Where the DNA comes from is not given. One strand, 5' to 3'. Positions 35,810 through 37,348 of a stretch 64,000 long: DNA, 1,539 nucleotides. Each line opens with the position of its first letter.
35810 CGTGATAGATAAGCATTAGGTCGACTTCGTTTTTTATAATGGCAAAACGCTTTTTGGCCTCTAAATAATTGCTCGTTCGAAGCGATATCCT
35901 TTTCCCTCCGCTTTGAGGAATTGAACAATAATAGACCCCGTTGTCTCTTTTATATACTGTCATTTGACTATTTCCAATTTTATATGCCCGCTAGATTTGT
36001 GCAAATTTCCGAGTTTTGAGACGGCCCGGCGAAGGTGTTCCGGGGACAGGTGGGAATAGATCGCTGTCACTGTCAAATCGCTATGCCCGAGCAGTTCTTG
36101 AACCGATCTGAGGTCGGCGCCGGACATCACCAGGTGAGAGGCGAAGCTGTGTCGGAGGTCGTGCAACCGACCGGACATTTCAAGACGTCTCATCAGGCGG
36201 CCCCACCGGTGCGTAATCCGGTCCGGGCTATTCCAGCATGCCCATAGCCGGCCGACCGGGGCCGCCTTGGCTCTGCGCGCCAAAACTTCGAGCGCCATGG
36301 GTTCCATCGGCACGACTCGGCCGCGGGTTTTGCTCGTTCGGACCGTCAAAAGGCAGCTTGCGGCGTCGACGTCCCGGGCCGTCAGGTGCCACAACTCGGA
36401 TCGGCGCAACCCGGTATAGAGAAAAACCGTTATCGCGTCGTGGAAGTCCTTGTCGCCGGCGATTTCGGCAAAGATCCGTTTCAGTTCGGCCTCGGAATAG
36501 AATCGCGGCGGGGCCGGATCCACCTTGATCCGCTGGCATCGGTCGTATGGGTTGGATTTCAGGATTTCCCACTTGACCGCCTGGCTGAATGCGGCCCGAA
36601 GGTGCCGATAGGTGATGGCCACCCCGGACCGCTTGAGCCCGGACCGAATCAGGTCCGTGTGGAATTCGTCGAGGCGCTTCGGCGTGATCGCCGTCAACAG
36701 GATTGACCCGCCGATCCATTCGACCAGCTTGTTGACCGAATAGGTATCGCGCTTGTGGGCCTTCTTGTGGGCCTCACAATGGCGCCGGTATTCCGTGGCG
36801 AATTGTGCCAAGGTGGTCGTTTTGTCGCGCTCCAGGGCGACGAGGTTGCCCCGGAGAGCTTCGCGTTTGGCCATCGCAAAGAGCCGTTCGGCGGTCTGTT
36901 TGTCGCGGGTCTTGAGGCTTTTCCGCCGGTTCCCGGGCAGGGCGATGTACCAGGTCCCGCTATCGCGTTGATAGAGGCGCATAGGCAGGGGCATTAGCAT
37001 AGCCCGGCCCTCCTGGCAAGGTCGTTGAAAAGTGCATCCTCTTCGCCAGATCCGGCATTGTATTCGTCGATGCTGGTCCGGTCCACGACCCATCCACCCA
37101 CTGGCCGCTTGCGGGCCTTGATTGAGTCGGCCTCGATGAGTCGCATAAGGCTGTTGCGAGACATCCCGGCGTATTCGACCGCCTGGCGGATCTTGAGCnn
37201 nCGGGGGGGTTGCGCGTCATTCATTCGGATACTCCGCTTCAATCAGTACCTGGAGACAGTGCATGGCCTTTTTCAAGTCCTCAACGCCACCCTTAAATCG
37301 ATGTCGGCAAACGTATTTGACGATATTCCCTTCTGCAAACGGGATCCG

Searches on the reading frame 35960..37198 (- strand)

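Call 39: search_protein_families(library=pfam, proteins=[window:35960-37198:-], max_evalue=0.001)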
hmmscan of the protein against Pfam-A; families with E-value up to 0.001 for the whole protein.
window:35960-37198:- (412 aa): 2 families
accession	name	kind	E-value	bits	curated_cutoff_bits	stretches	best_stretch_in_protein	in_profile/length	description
PF00589.27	Phage_integrase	-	5.8e-21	75.5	27.1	1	236-387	5-171/172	Phage integrase family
PF13102.12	Phage_int_SAM_5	-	6.5e-08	33.3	22.3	1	130-223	2-97/98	Phage integrase SAM-like domain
